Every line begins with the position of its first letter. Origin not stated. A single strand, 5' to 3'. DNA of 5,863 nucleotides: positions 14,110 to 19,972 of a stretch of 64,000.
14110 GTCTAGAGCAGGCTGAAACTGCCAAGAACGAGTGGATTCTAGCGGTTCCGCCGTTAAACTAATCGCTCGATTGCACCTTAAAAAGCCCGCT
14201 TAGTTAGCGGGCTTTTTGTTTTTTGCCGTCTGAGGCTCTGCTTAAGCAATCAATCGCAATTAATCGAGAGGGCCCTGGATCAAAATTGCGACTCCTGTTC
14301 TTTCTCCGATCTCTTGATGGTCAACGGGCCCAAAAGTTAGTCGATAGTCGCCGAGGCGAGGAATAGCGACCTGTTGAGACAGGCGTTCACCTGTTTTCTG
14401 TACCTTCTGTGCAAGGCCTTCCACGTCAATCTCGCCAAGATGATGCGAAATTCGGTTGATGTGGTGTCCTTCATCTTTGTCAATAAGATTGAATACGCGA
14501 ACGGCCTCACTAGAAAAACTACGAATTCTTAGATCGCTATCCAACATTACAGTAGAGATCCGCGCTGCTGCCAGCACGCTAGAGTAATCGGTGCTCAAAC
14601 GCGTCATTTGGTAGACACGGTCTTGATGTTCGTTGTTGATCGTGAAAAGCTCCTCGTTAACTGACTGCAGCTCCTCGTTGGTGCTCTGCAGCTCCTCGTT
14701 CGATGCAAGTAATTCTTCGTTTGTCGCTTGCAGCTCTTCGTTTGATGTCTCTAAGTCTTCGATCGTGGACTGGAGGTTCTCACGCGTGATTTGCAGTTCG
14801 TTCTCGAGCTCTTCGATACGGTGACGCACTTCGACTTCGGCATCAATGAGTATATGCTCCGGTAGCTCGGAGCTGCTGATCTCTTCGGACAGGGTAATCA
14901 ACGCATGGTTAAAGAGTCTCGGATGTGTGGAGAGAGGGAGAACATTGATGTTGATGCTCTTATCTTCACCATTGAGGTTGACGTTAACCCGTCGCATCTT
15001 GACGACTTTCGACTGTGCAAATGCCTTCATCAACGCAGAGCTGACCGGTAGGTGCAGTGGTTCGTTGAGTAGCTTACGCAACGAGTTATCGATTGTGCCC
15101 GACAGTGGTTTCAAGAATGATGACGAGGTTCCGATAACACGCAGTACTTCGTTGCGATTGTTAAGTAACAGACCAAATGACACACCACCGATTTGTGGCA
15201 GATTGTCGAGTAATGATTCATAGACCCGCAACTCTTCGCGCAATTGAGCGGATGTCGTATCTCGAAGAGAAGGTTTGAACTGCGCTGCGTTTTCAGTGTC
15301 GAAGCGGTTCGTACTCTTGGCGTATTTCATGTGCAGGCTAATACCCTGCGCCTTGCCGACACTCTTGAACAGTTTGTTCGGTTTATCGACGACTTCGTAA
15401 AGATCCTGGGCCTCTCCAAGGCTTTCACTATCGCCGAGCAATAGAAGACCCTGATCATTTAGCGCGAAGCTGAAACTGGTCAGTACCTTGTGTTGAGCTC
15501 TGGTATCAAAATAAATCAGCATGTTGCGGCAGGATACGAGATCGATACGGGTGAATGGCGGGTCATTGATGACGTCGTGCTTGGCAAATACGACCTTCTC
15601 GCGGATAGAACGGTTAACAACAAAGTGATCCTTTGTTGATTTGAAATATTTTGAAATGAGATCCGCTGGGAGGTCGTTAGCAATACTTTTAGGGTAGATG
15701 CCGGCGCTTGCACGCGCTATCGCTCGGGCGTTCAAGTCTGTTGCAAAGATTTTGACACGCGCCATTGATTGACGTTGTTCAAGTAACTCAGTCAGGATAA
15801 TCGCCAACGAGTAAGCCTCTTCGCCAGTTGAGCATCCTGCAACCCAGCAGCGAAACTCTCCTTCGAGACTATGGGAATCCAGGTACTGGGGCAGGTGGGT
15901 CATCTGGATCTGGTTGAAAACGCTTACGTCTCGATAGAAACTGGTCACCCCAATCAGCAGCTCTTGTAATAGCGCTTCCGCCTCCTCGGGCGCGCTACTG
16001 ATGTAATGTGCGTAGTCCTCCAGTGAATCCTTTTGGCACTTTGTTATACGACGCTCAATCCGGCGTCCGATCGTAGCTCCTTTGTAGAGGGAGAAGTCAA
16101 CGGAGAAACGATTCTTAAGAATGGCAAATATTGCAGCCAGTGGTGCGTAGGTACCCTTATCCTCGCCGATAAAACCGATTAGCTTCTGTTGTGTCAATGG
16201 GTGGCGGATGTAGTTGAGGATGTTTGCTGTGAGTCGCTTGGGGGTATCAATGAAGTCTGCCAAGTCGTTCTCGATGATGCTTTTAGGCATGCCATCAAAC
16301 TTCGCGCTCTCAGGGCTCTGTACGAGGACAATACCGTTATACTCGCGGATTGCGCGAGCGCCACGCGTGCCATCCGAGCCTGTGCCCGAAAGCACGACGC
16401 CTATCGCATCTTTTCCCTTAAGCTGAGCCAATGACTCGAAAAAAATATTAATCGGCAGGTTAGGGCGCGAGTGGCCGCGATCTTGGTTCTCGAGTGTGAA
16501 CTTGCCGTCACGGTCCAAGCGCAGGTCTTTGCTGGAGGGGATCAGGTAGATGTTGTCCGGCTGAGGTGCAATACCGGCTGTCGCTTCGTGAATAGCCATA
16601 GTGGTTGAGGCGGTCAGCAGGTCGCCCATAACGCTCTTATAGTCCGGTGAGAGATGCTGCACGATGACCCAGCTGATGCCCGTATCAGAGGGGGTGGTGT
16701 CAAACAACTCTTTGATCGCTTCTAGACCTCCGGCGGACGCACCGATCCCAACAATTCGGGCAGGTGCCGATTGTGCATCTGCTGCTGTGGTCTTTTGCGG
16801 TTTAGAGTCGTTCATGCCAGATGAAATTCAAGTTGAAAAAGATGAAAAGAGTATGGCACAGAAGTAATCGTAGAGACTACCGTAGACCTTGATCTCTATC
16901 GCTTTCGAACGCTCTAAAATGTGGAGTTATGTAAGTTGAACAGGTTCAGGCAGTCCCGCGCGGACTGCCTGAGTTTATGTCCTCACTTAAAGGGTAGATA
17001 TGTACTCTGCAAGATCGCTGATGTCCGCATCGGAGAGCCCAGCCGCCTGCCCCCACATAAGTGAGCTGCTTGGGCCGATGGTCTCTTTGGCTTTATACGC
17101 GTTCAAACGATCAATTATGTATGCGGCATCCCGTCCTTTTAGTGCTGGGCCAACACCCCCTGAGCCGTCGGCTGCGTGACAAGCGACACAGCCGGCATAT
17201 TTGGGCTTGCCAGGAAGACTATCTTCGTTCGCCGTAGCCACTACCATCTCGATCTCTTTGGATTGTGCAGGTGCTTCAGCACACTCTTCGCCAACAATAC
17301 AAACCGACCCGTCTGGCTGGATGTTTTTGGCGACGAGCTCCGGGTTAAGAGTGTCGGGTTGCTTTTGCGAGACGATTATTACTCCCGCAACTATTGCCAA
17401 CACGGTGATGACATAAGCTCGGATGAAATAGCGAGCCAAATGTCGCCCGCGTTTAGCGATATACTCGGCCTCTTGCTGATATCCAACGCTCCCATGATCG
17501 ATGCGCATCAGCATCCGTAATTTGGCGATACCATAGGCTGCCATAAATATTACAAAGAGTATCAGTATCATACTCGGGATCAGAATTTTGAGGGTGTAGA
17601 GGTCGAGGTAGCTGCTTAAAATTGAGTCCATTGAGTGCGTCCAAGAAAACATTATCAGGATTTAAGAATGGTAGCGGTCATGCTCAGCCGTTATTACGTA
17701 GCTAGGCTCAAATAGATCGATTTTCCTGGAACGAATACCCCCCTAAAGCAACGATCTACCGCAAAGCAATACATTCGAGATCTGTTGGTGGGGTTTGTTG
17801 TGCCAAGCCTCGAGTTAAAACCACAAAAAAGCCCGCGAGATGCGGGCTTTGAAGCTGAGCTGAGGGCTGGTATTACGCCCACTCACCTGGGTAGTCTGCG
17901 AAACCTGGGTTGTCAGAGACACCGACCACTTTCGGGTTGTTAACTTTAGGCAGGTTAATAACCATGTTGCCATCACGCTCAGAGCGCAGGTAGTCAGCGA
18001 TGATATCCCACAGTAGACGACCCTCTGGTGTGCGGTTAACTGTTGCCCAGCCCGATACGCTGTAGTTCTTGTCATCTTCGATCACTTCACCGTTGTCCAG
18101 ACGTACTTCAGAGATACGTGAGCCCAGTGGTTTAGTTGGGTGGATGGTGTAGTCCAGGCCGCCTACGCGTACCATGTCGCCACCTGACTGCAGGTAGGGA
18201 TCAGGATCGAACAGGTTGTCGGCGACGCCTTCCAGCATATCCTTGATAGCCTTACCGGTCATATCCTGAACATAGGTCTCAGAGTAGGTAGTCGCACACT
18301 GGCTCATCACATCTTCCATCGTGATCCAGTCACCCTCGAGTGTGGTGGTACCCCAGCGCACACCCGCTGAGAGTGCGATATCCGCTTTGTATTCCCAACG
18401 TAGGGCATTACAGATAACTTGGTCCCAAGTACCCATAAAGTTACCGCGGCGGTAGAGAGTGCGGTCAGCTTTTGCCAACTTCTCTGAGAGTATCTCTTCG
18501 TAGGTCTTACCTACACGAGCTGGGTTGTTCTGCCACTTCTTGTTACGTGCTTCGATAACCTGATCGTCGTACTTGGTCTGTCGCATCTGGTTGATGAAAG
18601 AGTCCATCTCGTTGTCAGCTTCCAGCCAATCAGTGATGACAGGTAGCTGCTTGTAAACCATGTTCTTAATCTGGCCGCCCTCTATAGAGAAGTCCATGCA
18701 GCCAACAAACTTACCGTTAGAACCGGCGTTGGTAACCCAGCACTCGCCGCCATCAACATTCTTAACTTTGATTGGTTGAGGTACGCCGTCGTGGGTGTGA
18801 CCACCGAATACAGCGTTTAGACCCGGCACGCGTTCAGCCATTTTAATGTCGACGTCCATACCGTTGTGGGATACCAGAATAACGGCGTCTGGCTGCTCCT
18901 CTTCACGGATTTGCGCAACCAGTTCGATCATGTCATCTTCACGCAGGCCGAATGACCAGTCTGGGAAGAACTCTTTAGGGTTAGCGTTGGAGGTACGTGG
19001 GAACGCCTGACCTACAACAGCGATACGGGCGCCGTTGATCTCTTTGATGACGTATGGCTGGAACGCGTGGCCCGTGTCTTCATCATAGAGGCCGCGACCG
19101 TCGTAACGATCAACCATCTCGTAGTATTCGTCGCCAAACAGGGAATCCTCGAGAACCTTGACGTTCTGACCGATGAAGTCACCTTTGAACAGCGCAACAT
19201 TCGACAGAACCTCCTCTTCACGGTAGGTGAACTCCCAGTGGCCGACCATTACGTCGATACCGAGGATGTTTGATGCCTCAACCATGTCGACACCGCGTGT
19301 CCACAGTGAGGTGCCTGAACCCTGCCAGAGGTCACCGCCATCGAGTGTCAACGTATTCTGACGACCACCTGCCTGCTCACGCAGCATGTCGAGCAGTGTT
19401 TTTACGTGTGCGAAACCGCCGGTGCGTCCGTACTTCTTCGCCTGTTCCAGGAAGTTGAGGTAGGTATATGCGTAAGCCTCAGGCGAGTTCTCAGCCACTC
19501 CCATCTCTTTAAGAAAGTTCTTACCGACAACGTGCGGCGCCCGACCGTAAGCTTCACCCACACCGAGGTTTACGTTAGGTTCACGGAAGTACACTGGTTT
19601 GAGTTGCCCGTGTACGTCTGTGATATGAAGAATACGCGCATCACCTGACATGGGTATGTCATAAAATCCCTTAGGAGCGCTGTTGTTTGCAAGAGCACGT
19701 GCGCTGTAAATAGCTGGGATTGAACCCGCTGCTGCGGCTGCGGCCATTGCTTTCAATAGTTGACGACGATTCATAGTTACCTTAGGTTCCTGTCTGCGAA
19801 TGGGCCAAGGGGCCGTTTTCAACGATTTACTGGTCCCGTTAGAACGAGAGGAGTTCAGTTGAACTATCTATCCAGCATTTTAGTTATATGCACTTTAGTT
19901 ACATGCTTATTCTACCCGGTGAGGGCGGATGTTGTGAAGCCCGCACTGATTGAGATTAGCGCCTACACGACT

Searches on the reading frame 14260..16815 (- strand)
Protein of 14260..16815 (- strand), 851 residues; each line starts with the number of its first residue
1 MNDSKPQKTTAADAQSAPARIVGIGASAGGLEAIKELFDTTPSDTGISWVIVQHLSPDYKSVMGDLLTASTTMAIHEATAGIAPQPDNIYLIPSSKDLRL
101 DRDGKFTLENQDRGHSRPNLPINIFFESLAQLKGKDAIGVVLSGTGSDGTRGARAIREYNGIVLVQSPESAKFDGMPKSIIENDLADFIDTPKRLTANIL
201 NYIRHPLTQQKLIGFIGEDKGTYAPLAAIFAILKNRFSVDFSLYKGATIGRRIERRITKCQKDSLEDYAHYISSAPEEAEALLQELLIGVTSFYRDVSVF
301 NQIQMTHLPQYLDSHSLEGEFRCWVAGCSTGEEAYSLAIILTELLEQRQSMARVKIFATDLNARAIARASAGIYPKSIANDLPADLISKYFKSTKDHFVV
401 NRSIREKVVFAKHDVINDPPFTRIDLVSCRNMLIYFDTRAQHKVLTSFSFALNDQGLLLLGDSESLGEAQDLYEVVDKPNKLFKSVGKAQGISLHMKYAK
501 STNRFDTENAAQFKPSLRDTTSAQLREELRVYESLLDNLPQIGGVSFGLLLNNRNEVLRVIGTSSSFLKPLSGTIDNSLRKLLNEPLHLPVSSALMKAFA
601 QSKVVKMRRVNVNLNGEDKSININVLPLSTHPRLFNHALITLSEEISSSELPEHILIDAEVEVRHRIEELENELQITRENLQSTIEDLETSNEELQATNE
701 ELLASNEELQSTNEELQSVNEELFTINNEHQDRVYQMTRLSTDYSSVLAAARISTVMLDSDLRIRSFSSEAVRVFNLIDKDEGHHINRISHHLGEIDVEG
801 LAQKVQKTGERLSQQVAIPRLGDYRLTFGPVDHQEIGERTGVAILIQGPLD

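Call 39: search_protein_families(library=pfam, proteins=[window:14260-16815:-], max_evalue=0.00001)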
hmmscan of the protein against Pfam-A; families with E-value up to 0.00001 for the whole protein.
window:14260-16815:- (851 aa): 4 families
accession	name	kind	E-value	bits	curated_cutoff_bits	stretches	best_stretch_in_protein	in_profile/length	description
PF01739.24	CheR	-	7.2e-52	176.1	27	1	290-479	2-192/195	CheR methyltransferase, SAM binding domain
PF01339.22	CheB_methylest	-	4e-49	167.1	24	1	22-198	1-173/174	CheB methylesterase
PF13596.12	PAS_10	-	1.4e-10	42.2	22.1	1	747-824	4-80/106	PAS domain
PF03705.20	CheR_N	-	1.7e-10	40.8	27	1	227-274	4-51/53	CheR methyltransferase, all-alpha domain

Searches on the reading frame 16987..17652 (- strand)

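Call 40: search_protein_families(library=pfam, proteins=[window:16987-17652:-], max_evalue=0.00001)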
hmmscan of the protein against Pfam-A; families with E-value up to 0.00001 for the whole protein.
window:16987-17652:- (221 aa): 2 families
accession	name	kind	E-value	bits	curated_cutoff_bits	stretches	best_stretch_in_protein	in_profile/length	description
PF00034.26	Cytochrom_C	-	1.1e-08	36.8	21.3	1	148-221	4-89/90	Cytochrome c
PF13442.11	Cytochrome_CBB3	-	8e-06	26.5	27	0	154-218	13-68/68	Cytochrome C oxidase, cbb3-type, subunit III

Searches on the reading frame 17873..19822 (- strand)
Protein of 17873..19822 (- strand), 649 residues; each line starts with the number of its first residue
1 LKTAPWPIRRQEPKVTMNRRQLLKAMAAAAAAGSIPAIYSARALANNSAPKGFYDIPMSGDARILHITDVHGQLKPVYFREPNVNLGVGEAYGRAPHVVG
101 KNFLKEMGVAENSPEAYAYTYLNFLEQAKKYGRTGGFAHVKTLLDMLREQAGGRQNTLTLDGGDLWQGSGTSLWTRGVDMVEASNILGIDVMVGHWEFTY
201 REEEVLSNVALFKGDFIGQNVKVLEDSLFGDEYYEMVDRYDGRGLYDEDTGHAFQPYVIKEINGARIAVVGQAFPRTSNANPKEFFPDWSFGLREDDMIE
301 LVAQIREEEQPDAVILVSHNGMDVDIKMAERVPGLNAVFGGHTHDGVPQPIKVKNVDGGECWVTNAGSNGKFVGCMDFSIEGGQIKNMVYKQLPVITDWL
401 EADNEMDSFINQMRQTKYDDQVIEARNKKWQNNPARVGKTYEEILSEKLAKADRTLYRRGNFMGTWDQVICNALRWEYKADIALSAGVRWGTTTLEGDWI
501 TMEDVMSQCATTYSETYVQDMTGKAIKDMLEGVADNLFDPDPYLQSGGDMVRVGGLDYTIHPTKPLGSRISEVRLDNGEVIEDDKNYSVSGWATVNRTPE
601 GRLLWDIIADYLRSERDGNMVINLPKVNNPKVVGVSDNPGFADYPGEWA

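Call 40: search_protein_families(library=pfam, proteins=[window:17873-19822:-], max_evalue=0.00001)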
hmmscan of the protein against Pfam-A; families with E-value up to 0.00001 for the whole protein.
window:17873-19822:- (649 aa): 1 family
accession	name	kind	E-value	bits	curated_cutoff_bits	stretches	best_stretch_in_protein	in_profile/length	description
PF02872.23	5_nucleotid_C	-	3.2e-17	63.5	23.6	1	467-590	25-141/158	5'-nucleotidase, C-terminal domain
